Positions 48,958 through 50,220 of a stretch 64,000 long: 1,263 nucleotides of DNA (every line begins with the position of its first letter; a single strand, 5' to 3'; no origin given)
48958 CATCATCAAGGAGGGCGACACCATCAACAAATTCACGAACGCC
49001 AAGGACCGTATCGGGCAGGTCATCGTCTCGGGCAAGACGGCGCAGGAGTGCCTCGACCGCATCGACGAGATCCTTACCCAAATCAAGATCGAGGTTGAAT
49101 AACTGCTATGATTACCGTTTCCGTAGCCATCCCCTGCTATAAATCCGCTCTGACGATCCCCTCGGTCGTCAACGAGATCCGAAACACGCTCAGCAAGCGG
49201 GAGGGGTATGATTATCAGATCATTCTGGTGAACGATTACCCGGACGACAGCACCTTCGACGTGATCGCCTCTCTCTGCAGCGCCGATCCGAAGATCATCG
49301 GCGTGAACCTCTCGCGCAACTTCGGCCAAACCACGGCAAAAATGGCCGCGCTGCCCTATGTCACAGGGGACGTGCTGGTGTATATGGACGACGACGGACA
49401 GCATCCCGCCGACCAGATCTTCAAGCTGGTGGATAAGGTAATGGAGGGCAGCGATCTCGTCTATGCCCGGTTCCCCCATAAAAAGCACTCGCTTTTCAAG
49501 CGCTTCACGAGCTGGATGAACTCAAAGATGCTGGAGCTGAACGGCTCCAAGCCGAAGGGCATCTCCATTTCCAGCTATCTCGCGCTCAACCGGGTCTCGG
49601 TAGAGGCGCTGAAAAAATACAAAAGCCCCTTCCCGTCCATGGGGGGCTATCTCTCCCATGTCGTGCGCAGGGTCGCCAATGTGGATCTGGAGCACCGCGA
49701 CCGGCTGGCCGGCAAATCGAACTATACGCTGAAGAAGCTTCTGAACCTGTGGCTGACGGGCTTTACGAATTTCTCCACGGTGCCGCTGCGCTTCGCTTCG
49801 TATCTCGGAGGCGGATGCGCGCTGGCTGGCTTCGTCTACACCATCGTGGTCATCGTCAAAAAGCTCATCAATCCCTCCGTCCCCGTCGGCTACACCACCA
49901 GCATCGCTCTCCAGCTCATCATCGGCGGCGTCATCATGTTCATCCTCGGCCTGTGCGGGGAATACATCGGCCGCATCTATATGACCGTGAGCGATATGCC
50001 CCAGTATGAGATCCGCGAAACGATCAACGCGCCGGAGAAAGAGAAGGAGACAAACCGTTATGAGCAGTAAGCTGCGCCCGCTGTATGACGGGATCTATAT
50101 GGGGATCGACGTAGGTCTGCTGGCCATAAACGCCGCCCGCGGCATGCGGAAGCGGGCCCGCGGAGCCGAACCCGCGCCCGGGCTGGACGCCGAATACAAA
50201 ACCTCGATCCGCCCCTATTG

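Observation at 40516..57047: Candidate novel wall-modification pathway: GtrB-like GT2, MOP flippase and YfhO combined with WecE and seven ATP-grasp ligases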

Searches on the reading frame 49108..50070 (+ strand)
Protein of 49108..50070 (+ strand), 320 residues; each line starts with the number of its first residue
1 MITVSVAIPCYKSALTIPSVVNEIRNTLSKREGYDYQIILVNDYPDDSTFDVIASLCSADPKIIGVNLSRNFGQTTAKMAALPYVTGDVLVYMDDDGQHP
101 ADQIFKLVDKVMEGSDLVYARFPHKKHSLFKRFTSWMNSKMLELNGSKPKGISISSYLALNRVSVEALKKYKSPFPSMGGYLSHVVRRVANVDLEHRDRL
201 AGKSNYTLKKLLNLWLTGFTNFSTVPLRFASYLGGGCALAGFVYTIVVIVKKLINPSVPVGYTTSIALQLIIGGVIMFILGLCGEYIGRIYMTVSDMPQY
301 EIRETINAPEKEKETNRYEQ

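Call 3: search_protein_families(library=pfam, proteins=[window:49108-50070:+], max_evalue=0.01)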
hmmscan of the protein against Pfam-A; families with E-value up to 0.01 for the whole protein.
window:49108-50070:+ (320 aa): 2 families
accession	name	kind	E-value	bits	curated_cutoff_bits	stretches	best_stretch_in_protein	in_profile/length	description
PF00535.33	Glycos_transf_2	-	4.1e-24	85.8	23.3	1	5-144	1-139/168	Glycosyl transferase family 2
PF10111.15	Glyco_tranf_2_2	-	0.00061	19.8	27.3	1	8-108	4-103/276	Glycosyltransferase like family 2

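Call 5: find_encoding_contigs(protein=window:49108-50070:+, flank=10000, max_places=6)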
Protein window:49108-50070:+ (320 aa): 4 contigs read that carry it; 1 place shown.
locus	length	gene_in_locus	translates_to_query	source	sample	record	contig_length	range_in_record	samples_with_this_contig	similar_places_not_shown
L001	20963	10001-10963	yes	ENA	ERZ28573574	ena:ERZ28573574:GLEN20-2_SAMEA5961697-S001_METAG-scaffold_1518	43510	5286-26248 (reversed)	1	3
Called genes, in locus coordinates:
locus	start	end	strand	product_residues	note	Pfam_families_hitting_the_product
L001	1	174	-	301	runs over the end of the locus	PF00294:PfkB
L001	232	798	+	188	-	PF02417:Chromate_transp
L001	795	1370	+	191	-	PF02417:Chromate_transp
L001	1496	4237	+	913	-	PF09586:YfhO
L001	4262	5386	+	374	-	PF01041:DegT_DnrJ_EryC1, PF01212:Beta_elim_lyase (weak), PF00155:Aminotran_1_2, PF00266:Aminotran_5, PF01053:Cys_Met_Meta_PP (weak)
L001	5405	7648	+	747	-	-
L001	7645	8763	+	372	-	PF02655:ATP-grasp_3, PF07478:Dala_Dala_lig_C, PF13535:ATP-grasp_4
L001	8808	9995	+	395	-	PF01071:GARS_A, PF02222:ATP-grasp, PF02655:ATP-grasp_3, PF02786:CPSase_L_D2, PF07478:Dala_Dala_lig_C, PF13535:ATP-grasp_4, PF18603:LAL_C2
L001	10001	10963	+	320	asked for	PF00535:Glycos_transf_2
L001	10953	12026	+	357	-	PF14397:ATPgrasp_ST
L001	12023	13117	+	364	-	PF14397:ATPgrasp_ST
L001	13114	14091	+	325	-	PF14397:ATPgrasp_ST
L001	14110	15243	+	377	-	PF14397:ATPgrasp_ST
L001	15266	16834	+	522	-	PF01943:Polysacc_synt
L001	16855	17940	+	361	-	PF14397:ATPgrasp_ST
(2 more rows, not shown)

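Call 11: search_protein_families(library=ncbifam, proteins=[window:49108-50070:+], max_evalue=0.001)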
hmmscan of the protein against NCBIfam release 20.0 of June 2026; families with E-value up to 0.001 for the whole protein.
window:49108-50070:+ (320 aa): 12 families
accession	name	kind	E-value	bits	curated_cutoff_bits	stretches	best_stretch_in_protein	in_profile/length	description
NF047588.1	GlcsyltransPgfSStrep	equivalog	5.3e-45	154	500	1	3-305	2-305/308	glycosyltransferase PgfS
NF007986.1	PRK10714.1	equivalog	8.2e-44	149.9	529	1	3-307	7-313/316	undecaprenyl-phosphate 4-deoxy-4-formamido-L-arabinose transferase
TIGR04182.1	glyco_TIGR04182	equivalog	2e-11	43.8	325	1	4-287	2-282/293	S-layer glycoprotein N-glycosyltransferase AglJ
TIGR03937.1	PgaC_IcaA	equivalog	1.4e-08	34.1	422.3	1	3-110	46-149/407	poly-beta-1,6-N-acetyl-D-glucosamine synthase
NF050050.1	ProtGlycPglI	equivalog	1.3e-07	31.3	500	1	3-121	3-118/306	GalNAc(5)-diNAcBac-PP-undecaprenol beta-1,3-glucosyltransferase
NF047683.1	TeichurnBiosyTuaG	equivalog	2.4e-07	30.6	400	1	3-109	7-109/252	teichuronic acid biosynthesis protein TuaG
NF038302.1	EPS_HpsE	equivalog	1e-06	28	300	1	3-99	2-99/307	hormogonium polysaccharide biosynthesis glycosyltransferase HpsE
TIGR04242.1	nodulat_NodC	equivalog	3.7e-06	26.1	550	1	3-113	49-158/395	chitooligosaccharide synthase NodC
TIGR03111.1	glyc2_xrt_Gpos1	hypoth_equivalog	3.8e-06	26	363.95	1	4-112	51-157/439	TIGR03111 family XrtG-associated glycosyltransferase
NF010496.0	PRK13915.1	equivalog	9.2e-06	24.9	262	1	3-112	32-143/307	glucosyl-3-phosphoglycerate synthase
NF058614.1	PPMAGASynPpgS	equivalog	2.4e-05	23.9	370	1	5-124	3-116/226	polyprenyl-phospho-N-acetylgalactosaminyl synthase PpgS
NF041875.1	EPS_EpsD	equivalog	2.5e-05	23.9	370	1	4-115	1-108/325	exopolysaccharide biosynthesis glycosyltransferase EpsD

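Call 69: search_solved_structures(query=window:49108-50067:+, max_evalue=0.00001)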
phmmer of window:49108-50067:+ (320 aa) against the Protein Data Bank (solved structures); distinct sequences matched with E-value up to 0.00001: 7.
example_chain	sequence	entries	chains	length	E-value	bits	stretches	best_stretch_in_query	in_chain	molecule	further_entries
9hwj_A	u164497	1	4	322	5.3e-39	137.6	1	4-314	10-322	Undecaprenyl-phosphate 4-deoxy-4-formamido-L-arabinose transferase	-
9bhc_C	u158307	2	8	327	1.7e-37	132.6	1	4-311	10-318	Undecaprenyl-phosphate 4-deoxy-4-formamido-L-arabinose transferase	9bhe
8vxh_A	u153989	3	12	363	2e-37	132.4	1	4-311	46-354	Undecaprenyl-phosphate 4-deoxy-4-formamido-L-arabinose transferase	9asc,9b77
5ekp_C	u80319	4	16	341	4.7e-35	124.6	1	2-303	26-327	Uncharacterized glycosyltransferase sll0501 | Glycosyltransferase sll0501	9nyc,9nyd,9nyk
9nye_A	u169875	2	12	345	4.9e-35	124.6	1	2-303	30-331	Glycosyltransferase sll0501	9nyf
5eke_A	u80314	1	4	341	6.5e-35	124.2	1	2-303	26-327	Uncharacterized glycosyltransferase sll0501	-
5mlz_A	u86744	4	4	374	1.6e-10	44.1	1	3-119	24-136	Dolichol monophosphate mannose synthase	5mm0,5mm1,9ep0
